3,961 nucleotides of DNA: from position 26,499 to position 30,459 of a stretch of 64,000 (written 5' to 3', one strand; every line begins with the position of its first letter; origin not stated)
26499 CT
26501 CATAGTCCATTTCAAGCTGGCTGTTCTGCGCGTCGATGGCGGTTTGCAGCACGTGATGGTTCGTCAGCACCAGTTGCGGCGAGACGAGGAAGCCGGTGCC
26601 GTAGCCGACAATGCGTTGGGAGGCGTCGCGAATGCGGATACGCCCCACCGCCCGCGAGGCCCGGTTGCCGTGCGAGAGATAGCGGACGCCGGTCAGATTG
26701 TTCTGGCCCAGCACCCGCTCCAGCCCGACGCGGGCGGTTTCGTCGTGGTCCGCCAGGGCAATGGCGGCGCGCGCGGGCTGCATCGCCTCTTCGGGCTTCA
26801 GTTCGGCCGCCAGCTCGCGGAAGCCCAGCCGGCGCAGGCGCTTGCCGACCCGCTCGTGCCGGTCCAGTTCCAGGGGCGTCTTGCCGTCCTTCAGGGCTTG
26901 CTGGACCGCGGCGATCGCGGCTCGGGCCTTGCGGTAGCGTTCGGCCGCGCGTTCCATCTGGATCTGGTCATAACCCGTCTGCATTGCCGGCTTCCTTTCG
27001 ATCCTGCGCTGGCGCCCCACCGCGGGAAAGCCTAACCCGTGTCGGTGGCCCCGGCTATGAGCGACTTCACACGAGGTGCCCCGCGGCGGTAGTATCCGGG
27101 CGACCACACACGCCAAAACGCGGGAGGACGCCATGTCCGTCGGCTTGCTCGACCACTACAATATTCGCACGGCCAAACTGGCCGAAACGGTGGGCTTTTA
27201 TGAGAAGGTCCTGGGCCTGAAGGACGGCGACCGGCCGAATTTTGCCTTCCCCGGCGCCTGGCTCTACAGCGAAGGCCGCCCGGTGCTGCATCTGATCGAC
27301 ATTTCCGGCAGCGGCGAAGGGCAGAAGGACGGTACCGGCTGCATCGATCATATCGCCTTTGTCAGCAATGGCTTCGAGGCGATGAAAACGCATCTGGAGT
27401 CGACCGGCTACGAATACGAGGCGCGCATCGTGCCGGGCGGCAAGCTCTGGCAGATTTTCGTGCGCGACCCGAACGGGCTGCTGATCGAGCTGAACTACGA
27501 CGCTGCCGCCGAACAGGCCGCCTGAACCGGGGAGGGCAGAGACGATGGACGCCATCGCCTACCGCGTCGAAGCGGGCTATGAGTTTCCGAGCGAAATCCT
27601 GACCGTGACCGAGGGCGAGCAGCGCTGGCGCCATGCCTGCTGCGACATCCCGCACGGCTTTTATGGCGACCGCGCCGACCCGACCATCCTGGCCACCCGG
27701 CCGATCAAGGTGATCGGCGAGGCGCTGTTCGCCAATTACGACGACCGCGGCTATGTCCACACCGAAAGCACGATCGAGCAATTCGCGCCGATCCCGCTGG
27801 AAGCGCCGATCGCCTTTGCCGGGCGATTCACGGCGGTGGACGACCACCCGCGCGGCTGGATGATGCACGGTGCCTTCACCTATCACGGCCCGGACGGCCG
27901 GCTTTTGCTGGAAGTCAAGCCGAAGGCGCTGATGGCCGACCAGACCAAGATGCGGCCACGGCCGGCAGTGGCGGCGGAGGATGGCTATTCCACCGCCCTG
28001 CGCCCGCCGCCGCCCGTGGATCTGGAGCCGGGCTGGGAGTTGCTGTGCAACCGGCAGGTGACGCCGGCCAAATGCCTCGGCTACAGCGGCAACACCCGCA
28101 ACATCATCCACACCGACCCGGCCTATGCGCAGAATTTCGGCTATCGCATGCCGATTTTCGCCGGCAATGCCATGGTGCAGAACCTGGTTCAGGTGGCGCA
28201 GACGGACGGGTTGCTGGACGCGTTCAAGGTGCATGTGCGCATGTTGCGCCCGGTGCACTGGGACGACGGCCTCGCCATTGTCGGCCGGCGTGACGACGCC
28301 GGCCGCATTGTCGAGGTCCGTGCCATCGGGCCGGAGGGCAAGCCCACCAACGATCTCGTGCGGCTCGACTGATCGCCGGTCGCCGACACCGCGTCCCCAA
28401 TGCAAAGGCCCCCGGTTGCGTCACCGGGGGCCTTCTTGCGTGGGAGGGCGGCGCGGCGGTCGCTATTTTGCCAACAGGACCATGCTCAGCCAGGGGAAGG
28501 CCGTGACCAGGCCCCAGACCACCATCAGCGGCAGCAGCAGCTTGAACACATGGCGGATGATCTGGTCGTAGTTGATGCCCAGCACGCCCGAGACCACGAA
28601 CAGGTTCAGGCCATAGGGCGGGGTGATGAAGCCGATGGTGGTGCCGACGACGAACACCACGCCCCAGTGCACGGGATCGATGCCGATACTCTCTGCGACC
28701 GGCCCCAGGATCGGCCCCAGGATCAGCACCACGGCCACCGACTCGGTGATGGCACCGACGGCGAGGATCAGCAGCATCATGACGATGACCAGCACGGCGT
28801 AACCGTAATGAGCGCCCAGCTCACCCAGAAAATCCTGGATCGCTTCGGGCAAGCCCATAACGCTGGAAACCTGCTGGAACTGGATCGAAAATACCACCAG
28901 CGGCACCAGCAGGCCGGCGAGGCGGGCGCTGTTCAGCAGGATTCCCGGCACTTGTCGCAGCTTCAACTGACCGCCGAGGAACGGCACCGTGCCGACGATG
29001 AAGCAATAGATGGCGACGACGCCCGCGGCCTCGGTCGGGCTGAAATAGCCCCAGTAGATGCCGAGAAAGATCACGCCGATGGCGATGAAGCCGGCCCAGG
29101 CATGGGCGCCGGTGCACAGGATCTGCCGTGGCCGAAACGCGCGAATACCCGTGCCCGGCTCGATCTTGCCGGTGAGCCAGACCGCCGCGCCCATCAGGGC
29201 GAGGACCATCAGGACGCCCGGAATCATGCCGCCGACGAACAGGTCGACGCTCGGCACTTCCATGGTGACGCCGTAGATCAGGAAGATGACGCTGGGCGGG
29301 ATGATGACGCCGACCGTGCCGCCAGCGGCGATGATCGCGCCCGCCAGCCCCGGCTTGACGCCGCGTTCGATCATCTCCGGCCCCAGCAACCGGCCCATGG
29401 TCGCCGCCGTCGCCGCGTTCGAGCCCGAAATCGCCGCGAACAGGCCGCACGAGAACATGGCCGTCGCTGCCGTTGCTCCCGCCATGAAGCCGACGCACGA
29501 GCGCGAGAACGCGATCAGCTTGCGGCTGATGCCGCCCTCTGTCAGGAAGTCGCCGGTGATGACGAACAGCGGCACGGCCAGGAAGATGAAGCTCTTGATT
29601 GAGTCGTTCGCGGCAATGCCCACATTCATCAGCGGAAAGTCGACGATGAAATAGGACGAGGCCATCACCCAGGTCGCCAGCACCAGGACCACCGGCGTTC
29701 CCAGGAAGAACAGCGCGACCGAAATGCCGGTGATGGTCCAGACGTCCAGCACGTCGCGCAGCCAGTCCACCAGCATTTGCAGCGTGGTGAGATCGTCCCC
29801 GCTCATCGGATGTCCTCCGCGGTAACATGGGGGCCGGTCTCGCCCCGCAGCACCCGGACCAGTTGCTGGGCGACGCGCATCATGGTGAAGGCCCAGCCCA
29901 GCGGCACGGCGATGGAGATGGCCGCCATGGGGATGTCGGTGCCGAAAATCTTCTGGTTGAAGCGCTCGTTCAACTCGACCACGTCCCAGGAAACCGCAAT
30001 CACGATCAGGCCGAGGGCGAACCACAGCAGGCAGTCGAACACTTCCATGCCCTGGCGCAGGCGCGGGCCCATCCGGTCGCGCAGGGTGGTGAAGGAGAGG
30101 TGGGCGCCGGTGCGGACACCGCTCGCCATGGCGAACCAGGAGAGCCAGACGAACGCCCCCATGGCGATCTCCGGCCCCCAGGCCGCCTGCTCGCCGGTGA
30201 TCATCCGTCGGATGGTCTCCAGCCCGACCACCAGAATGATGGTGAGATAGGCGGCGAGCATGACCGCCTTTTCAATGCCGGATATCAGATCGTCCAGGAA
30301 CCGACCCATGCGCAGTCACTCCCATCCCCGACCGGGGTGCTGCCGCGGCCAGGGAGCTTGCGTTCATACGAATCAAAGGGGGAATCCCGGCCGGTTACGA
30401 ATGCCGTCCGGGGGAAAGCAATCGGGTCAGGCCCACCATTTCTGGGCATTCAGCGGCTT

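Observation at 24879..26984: Stand-alone trypsin-like serine protease fused to an Endonuclease I domain, with no signal peptide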

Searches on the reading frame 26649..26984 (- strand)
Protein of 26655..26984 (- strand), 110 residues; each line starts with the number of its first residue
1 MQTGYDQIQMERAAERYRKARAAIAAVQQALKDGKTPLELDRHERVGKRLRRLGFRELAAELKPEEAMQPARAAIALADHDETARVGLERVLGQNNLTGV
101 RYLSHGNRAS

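Call 47: search_solved_structures(query=window:26655-26984:-, max_evalue=10, show_alignments=1)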
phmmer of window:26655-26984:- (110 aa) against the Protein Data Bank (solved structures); distinct sequences matched with E-value up to 10: 2.
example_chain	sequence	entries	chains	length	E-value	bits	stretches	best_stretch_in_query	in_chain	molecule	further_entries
5zcy_A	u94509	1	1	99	0.36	14.7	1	15-61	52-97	Protein translation factor SUI1 homolog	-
7ess_A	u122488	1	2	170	1.9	12.4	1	35-68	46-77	Putative pre-16S rRNA nuclease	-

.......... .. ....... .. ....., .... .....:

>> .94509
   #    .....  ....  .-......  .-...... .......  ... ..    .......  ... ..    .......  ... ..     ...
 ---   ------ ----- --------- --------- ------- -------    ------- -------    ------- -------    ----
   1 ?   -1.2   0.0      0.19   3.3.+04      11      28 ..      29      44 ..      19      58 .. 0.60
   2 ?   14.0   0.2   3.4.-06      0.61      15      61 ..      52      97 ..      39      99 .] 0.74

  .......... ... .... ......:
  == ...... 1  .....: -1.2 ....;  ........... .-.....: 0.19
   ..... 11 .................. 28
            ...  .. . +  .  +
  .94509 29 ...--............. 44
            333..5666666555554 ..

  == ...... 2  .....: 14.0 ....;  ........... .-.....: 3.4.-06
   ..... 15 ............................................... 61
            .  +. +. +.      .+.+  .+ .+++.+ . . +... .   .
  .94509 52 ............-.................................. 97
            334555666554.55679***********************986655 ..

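Call 57: search_protein_representatives(alignment_id=A3)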
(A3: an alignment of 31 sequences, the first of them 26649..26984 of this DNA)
Query: 31 sequences, 107 profile positions. Proteins with E-value up to 0.001 (for the whole library): 605; up to 1e-10: 189; up to 1e-30: 0. The best 150 are listed.
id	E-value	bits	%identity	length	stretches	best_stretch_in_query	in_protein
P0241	4.6e-29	117.0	-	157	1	1-107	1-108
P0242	5.6e-26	107.1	-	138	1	4-107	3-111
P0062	1.7e-25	105.5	-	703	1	3-106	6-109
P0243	3.2e-25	104.7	-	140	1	3-107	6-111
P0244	2.2e-24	101.9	-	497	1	6-107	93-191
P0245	2.9e-24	101.6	-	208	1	1-107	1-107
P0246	4.7e-24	100.9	-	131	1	3-102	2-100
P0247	5.8e-23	97.4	-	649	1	1-107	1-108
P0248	7.2e-23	97.1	-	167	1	2-107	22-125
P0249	1.0e-22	96.6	-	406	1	5-107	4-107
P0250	1.2e-22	96.4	-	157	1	4-107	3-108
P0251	1.5e-22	96.0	-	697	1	5-107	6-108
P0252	2.0e-22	95.7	-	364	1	3-107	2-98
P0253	5.8e-22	94.2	-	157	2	3-71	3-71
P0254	9.5e-22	93.5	-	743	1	5-107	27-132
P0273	2.9e-19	85.5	-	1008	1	3-107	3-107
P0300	4.1e-17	78.6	-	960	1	1-107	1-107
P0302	1.1e-16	77.2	-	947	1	1-106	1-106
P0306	1.8e-16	76.5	-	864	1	4-107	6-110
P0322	2.0e-15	73.2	-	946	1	1-107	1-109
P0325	5.6e-15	71.7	-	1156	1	9-107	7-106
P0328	1.0e-14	70.9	-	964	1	1-107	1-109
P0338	3.2e-14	69.3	-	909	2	1-57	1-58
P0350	2.1e-13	66.7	-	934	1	1-107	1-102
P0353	2.9e-13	66.2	-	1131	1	7-105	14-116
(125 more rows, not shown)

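Call 58: search_protein_families(library=pfam, proteins=[P0273, P0300, P0302, P0306, P0322, P0325, P0328, P0338, P0350, P0353], max_evalue=0.0001)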
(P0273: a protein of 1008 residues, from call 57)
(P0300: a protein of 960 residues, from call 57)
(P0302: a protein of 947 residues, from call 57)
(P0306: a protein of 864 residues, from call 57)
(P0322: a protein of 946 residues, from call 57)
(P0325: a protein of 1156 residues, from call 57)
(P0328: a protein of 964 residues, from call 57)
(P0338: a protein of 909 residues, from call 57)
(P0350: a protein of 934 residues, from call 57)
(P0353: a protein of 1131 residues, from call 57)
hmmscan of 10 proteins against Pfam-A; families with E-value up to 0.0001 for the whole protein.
P0273 (1008 aa): 3 families
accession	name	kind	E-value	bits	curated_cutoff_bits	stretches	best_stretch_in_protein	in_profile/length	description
PF04231.19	Endonuclease_1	-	4.1e-30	105.7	25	1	573-710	74-234/235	Endonuclease I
PF13365.12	Trypsin_2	-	8.6e-20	72.4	27.6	1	124-277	1-144/144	Trypsin-like peptidase domain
PF00082.27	Peptidase_S8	-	5.2e-07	29.7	21.8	1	890-1008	1-114/288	Subtilase family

P0300 (960 aa): 3 families
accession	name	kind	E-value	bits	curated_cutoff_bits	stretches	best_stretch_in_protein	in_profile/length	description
PF13091.12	PLDc_2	-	4.3e-22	78.8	27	1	790-921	1-132/132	PLD-like domain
PF13365.12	Trypsin_2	-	5.8e-22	79.4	27.6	1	124-280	1-144/144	Trypsin-like peptidase domain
PF10459.15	Peptidase_S46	-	3.9e-06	26.3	22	0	222-282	597-651/698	Peptidase S46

P0302 (947 aa): 2 families
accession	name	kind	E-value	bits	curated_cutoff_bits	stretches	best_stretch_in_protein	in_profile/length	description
PF13091.12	PLDc_2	-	7.8e-24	84.4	27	1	778-907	3-132/132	PLD-like domain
PF13365.12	Trypsin_2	-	1.5e-19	71.6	27.6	1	124-275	1-144/144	Trypsin-like peptidase domain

P0306 (864 aa): 2 families
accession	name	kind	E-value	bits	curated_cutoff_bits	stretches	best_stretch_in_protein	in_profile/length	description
PF13365.12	Trypsin_2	-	6.9e-23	82.4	27.6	1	126-274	1-144/144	Trypsin-like peptidase domain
PF00149.33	Metallophos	-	2.4e-08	35.1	21.5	1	579-755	2-191/191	Calcineurin-like phosphoesterase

P0322 (946 aa): 2 families
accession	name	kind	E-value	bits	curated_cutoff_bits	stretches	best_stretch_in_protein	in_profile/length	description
PF13365.12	Trypsin_2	-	2.9e-24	86.9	27.6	1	126-277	1-144/144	Trypsin-like peptidase domain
PF13091.12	PLDc_2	-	1.7e-18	67.2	27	1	775-905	1-132/132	PLD-like domain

P0325 (1156 aa): 2 families
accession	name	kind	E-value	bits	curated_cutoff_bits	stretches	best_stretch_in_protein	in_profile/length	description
PF01223.29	Endonuclease_NS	-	4.2e-47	161.1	23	1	451-667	9-217/223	DNA/RNA non-specific endonuclease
PF13365.12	Trypsin_2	-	1.7e-22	81.1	27.6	1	123-274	1-144/144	Trypsin-like peptidase domain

P0328 (964 aa): 1 family
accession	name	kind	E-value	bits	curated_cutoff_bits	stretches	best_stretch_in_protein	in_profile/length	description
PF13365.12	Trypsin_2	-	7e-24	85.6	27.6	1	126-277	1-144/144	Trypsin-like peptidase domain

P0338 (909 aa): 2 families
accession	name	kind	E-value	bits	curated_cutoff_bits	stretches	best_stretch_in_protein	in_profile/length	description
PF00082.27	Peptidase_S8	-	3.6e-31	109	21.8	1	544-804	2-285/288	Subtilase family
PF13365.12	Trypsin_2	-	2.7e-17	64.3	27.6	1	103-255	1-144/144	Trypsin-like peptidase domain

P0350 (934 aa): 3 families
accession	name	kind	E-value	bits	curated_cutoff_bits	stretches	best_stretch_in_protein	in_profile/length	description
PF13091.12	PLDc_2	-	5.9e-22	78.4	27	1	766-894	3-132/132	PLD-like domain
PF13365.12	Trypsin_2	-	1.5e-21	78.1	27.6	1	119-270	1-144/144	Trypsin-like peptidase domain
PF11495.14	Regulator_TrmB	-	7e-05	22.6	22.2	0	788-896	31-131/233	Archaeal transcriptional regulator TrmB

P0353 (1131 aa): 2 families
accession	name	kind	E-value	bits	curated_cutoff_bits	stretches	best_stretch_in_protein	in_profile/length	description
PF01223.29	Endonuclease_NS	-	9.2e-40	137.1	23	1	501-724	16-218/223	DNA/RNA non-specific endonuclease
PF13365.12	Trypsin_2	-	5.4e-22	79.5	27.6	1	130-286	1-144/144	Trypsin-like peptidase domain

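Call 81: predict_structure(alignment_id=A3)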
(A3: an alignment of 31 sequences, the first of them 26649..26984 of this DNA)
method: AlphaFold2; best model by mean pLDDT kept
length: 112 residues; sequences in the alignment: 31
mean_pLDDT: 74.0   pTM: 0.47
mean pLDDT of the five models: 74.0, 71.0, 70.3, 68.6, 65.7
residues with pLDDT >= 90: 19; 70-90: 47; 50-70: 38; < 50: 8
segments of 3 or more residues with pLDDT < 50: 94-101
pLDDT, mean of each block of 10 residues (from residue 1): 84 94 89 81 82 84 72 68 59 47 56 58
secondary structure, 60 per line:
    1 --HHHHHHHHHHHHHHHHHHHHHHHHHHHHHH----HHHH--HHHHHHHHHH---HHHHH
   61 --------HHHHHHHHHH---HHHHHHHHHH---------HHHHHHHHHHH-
elements in order: H3-32 H37-40 H43-52 H56-60 H69-78 H82-91 H101-111

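Call 83: fold_search(model_id=the predicted structure, library=pdb)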
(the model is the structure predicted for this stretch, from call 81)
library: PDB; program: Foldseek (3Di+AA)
matches with E <= 10: 26; with E <= 0.001: 0
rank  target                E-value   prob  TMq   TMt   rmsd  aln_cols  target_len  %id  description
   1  9auf_A                2.4e+00  0.11  0.26  0.11   9.0       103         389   14  Cas9d 20bp R-loop Complex (released 2025-01-15)
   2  2f3n_A                4.5e+00  0.13  0.32  0.45   4.5        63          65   24  Crystal Structure of the native Shank SAM domain. (released 2006-02-07)
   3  2oz9                  5.1e+00  0.06  0.26  0.28  11.6       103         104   24  E. coli TRP holorepressor, orthorhombic crystal form (released 2007-03-06)
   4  8atj                  5.4e+00  0.12  0.32  0.44   5.7        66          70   23  Crystal Structure of Shank2-SAM domain (released 2022-11-30)
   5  2f3n_C                6.5e+00  0.09  0.27  0.40   4.3        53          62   24  Crystal Structure of the native Shank SAM domain. (released 2006-02-07)
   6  8b10_A                6.5e+00  0.08  0.30  0.41   5.8        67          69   19  Crystal Structure of Shank2-SAM mutant domain - L1800W (released 2022-11-30)
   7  3bq7_A                6.5e+00  0.06  0.24  0.35   9.8        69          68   19  SAM domain of Diacylglycerol Kinase delta1 (E35G) (released 2008-03-25)
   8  9ksq                  6.9e+00  0.09  0.32  0.43   6.2        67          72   24  Crystal Structure of the mouse Shank3 SAM domain (released 2025-12-03)
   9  9k87_0                7.3e+00  0.06  0.26  0.14   6.9        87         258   17  Cryo-EM structure of designed zinc-induced icosahedron Cage-i53-Zn1-HEHE-5 (released 2025-10-29)
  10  5hu6_D                7.3e+00  0.05  0.22  0.11  11.1        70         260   24  Structure of the T. brucei haptoglobin-haemoglobin receptor bound to human haptolgobin-haemoglobin (released 2016-03-02)
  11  9c9s_R                7.3e+00  0.03  0.25  0.07  17.4       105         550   17  S.c INO80 in complex with S.c 0/40 nucleosome, Class 1 (released 2025-07-16)
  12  1tro_C                7.7e+00  0.04  0.23  0.25  11.5       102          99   25  CRYSTAL STRUCTURE OF TRP REPRESSOR OPERATOR COMPLEX AT ATOMIC RESOLUTION (released 1994-01-31)
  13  3bq7_B                8.2e+00  0.05  0.21  0.32  10.9        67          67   18  SAM domain of Diacylglycerol Kinase delta1 (E35G) (released 2008-03-25)
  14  3bq7_C                8.2e+00  0.04  0.22  0.32  11.5        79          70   23  SAM domain of Diacylglycerol Kinase delta1 (E35G) (released 2008-03-25)
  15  7tcd                  8.2e+00  0.03  0.20  0.07  14.4        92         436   26  LOV2-DARPIN fusion: D13 (released 2023-07-05)
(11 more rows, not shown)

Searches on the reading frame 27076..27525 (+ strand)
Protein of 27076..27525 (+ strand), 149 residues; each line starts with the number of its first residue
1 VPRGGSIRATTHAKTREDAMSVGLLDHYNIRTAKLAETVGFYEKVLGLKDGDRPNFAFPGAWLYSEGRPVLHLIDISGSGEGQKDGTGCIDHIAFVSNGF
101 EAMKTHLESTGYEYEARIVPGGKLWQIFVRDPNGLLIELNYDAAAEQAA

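Call 51: search_protein_families(library=pfam, proteins=[window:27076-27525:+], max_evalue=0.00001)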
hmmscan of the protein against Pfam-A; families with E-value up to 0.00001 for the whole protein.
window:27076-27525:+ (149 aa): 1 family
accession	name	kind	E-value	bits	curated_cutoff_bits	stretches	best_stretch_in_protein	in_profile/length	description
PF00903.31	Glyoxalase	-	9e-09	36.2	20.6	1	25-139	2-121/121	Glyoxalase/Bleomycin resistance protein/Dioxygenase superfamily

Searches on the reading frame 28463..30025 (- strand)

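Call 51: search_protein_families(library=pfam, proteins=[window:28463-30025:-], max_evalue=0.00001)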
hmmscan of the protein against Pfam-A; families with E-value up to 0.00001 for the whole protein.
window:28463-30025:- (520 aa): 1 family
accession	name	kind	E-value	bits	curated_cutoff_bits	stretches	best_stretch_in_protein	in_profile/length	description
PF06808.19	DctM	-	2.5e-79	267.5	23.8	1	102-513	4-413/413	Tripartite ATP-independent periplasmic transporter, DctM component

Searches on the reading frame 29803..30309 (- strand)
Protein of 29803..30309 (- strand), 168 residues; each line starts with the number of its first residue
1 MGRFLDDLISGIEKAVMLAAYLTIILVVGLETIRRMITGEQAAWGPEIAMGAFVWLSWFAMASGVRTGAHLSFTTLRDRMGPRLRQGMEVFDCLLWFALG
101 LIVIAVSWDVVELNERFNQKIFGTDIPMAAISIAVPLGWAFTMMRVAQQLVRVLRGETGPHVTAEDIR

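Call 51: search_protein_families(library=pfam, proteins=[window:29803-30309:-], max_evalue=0.00001)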
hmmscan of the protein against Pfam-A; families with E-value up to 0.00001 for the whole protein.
window:29803-30309:- (168 aa): 1 family
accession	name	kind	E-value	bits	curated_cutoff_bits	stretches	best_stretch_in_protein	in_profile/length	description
PF04290.18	DctQ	-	1.9e-20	73.5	28.3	1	24-155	1-131/132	Tripartite ATP-independent periplasmic transporters, DctQ component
